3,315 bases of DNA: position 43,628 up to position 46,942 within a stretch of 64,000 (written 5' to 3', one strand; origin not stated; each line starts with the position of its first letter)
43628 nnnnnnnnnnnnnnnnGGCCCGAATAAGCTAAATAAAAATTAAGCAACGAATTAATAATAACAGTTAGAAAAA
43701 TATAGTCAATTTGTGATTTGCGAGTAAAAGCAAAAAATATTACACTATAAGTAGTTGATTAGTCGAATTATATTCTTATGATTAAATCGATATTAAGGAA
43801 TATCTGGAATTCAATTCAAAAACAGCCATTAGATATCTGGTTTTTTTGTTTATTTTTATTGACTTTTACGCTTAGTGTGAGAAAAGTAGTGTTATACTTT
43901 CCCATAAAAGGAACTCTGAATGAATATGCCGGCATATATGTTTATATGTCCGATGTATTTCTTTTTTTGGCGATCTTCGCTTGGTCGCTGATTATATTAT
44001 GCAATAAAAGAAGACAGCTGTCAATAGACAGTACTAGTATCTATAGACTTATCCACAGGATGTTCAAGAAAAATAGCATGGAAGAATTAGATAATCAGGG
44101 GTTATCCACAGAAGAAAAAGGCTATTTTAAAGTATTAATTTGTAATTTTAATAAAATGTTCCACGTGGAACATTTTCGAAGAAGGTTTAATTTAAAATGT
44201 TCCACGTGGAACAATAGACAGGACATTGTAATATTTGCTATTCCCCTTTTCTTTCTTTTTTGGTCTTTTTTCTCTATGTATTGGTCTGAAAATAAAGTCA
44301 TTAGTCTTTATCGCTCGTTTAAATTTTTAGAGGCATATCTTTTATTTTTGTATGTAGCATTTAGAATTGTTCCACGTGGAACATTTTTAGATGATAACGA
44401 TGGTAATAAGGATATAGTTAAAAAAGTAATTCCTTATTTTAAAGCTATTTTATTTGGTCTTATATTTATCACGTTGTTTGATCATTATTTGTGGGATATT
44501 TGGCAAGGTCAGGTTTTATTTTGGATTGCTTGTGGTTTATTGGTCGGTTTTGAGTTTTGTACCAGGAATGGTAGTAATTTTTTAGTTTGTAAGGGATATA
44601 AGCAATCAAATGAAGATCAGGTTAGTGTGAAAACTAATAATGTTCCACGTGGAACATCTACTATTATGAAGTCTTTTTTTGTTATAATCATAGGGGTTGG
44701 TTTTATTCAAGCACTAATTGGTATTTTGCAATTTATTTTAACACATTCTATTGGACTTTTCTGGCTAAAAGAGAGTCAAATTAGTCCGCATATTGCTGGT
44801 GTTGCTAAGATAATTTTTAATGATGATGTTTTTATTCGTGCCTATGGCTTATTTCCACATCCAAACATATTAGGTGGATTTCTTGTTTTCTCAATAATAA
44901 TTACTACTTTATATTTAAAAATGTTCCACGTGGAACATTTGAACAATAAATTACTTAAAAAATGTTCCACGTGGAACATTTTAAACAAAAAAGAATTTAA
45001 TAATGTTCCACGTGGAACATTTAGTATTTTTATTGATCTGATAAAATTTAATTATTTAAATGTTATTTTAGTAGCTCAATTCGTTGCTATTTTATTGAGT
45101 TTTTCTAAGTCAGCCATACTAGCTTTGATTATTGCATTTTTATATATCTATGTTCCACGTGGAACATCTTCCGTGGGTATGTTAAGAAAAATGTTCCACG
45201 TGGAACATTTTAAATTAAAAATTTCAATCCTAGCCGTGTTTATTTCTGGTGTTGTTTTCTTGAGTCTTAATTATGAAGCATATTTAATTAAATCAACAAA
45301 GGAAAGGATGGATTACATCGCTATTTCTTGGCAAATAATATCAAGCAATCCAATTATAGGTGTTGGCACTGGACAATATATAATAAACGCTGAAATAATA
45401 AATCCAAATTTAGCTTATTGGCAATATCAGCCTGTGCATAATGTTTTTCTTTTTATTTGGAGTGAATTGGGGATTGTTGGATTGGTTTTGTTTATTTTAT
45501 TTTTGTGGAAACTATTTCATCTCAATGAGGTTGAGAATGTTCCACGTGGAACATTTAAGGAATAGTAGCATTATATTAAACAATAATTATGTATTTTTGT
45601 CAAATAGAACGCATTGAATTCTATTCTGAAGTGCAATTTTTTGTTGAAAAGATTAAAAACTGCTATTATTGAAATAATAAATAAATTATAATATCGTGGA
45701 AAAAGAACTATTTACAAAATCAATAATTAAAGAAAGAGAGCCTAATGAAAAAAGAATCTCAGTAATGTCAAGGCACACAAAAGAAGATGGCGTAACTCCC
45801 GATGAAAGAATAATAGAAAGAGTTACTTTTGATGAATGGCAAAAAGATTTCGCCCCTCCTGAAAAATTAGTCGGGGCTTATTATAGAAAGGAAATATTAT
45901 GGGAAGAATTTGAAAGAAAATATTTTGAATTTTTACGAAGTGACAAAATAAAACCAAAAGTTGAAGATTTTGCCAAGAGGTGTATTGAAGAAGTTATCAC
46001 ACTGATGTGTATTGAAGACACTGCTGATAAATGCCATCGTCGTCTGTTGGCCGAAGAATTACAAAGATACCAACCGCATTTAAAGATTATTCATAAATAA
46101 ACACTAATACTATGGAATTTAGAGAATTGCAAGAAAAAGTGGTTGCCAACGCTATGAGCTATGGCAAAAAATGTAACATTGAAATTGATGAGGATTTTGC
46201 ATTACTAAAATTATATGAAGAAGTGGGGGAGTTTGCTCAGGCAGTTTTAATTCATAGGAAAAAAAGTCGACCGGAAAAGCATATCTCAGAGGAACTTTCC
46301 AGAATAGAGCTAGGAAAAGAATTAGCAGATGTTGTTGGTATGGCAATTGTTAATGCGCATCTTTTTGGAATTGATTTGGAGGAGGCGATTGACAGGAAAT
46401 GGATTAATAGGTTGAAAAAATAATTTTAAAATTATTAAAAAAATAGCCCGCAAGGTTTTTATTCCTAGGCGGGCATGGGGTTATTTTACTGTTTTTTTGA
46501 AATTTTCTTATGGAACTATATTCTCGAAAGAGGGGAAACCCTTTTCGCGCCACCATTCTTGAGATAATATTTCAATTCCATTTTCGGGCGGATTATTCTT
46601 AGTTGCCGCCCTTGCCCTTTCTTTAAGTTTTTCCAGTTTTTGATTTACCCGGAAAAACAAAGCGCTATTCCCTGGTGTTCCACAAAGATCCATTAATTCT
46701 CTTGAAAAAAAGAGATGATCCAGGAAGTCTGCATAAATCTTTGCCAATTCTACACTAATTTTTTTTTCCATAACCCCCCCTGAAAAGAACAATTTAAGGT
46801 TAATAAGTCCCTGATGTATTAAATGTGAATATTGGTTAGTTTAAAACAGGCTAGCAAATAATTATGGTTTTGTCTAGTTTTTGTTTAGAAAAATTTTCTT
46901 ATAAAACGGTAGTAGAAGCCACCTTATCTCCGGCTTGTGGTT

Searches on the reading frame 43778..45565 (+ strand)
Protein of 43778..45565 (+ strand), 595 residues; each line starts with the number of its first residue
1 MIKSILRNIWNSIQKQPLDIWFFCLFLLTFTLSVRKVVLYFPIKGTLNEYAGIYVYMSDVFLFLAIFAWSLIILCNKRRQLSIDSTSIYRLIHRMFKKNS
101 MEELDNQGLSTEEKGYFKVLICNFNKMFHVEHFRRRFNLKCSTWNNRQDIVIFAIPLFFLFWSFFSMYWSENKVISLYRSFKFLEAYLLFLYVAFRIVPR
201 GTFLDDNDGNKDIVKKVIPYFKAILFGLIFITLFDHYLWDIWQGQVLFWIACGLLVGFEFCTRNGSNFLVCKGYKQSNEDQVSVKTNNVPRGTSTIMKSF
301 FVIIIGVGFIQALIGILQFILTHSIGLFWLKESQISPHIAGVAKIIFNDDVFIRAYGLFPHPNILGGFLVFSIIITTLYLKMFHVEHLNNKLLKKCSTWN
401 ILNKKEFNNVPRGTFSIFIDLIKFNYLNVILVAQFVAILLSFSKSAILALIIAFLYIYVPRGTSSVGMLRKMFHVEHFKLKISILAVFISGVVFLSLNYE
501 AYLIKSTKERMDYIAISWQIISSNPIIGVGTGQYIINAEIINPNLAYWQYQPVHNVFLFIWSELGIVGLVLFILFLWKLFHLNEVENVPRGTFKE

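Call 12: search_protein_families(library=pfam, proteins=[window:43778-45565:+], max_evalue=0.01)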
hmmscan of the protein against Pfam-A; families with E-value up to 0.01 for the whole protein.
window:43778-45565:+ (595 aa): 1 family
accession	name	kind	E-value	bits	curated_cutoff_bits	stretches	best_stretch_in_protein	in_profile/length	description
PF04932.20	Wzy_C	-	5.2e-16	59.2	31.7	1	430-573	2-149/149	O-Antigen ligase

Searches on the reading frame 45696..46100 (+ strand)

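Call 12: search_protein_families(library=pfam, proteins=[window:45696-46100:+], max_evalue=0.01)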
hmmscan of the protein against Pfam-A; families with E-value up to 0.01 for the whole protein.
window:45696-46100:+ (134 aa): 3 families
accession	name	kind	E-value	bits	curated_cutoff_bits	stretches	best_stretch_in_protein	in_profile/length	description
PF22751.1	DUF488-N3a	-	7.4e-16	59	27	1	7-125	3-117/118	Active DUF488-N3 subclade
PF04343.18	DUF488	-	9.8e-12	46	22.2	1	47-121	48-120/121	Domain of unknown function DUF488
PF22752.1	DUF488-N3i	-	1.5e-06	29.2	27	1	41-123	32-112/131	Inactive DUF488-N3 subclade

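Call 13: search_protein_families(library=phrogs, proteins=[window:45696-46100:+], max_evalue=0.01)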
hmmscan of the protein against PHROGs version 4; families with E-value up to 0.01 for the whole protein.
window:45696-46100:+ (134 aa): 1 family
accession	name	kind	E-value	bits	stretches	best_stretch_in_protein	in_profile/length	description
phrog_2450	-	unknown function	9.9e-13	49.3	1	48-123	72-151/346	-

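Call 53: search_protein_families(library=padloc, proteins=[window:45696-46100:+], max_evalue=0.01)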
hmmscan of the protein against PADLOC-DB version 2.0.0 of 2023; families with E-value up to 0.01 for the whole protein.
window:45696-46100:+ (134 aa): 3 families
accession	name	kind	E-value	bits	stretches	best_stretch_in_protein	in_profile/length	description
PDLC04658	PDC-M45C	-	2.6e-14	51.2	1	25-133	40-143/145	-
PDLC04505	PDC-M19A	-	1.6e-05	22.5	1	88-130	249-290/294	-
PDLC04657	PDC-M45B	-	0.0013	16.3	1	60-132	70-143/204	-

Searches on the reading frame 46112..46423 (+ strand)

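Call 12: search_protein_families(library=pfam, proteins=[window:46112-46423:+], max_evalue=0.01)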
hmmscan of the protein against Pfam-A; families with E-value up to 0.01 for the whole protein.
window:46112-46423:+ (103 aa): 3 families
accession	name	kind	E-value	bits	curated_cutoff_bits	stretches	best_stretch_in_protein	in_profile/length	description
PF12643.12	MazG-like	-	6.9e-05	23.5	27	1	65-103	32-69/85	MazG-like family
PF03819.22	MazG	-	0.00023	21.8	22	1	31-95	7-61/74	MazG nucleotide pyrophosphohydrolase domain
PF01503.22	PRA-PH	-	0.00028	21.7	21.3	1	32-94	32-80/86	Phosphoribosyl-ATP pyrophosphohydrolase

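Call 13: search_protein_families(library=phrogs, proteins=[window:46112-46423:+], max_evalue=0.01)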
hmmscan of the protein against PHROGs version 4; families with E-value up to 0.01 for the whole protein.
window:46112-46423:+ (103 aa): 3 families
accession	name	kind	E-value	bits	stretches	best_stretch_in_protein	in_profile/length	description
phrog_4856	-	other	0.00046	20.9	1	26-77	85-137/195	nucleoside triphosphate pyrophosphohydrolase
phrog_715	-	other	0.00049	21.4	1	26-97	27-98/123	MazG-like pyrophosphatase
phrog_1247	-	other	0.0021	18.2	1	28-55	150-176/444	MazG-like pyrophosphatase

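Call 53: search_protein_families(library=padloc, proteins=[window:46112-46423:+], max_evalue=0.01)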
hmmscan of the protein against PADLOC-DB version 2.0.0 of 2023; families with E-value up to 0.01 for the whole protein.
window:46112-46423:+ (103 aa): 0 families

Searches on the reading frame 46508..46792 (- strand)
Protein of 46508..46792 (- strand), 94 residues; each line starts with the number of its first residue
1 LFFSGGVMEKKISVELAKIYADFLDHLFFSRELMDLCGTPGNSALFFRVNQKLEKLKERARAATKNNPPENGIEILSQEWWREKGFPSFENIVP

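Call 12: search_protein_families(library=pfam, proteins=[window:46508-46792:-], max_evalue=0.01)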
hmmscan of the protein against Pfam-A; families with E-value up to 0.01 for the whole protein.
window:46508-46792:- (94 aa): 0 families

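Call 13: search_protein_families(library=phrogs, proteins=[window:46508-46792:-], max_evalue=0.01)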
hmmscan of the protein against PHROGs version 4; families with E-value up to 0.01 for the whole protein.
window:46508-46792:- (94 aa): 0 families

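Call 49: find_homologous_proteins(query=window:46511-46771:-, max_evalue=0.001)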
Query seq(87 aa) (87 aa): 1 proteins with E <= 0.001 among 8 candidates.
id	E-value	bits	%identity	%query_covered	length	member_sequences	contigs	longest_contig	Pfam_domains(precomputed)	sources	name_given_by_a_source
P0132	7.4e-52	191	100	100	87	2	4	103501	-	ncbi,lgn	ncbi:MAG: hypothetical protein WAV31_01300 [Candidatus Moraniibacteriota bacterium]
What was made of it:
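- On Integrase-mediated integrative genetic element (genomic island / prophage / IME): None has gyrA followed by orf94, which is an ORFan (call 49).
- Tried and rejected: The 'ancestral neighbour' test with orf94 failed because orf94 is an ORFan (call 49).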

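Call 53: search_protein_families(library=padloc, proteins=[window:46508-46771:-], max_evalue=0.01)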
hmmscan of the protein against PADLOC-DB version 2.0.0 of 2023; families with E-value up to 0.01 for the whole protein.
window:46508-46771:- (87 aa): 0 families
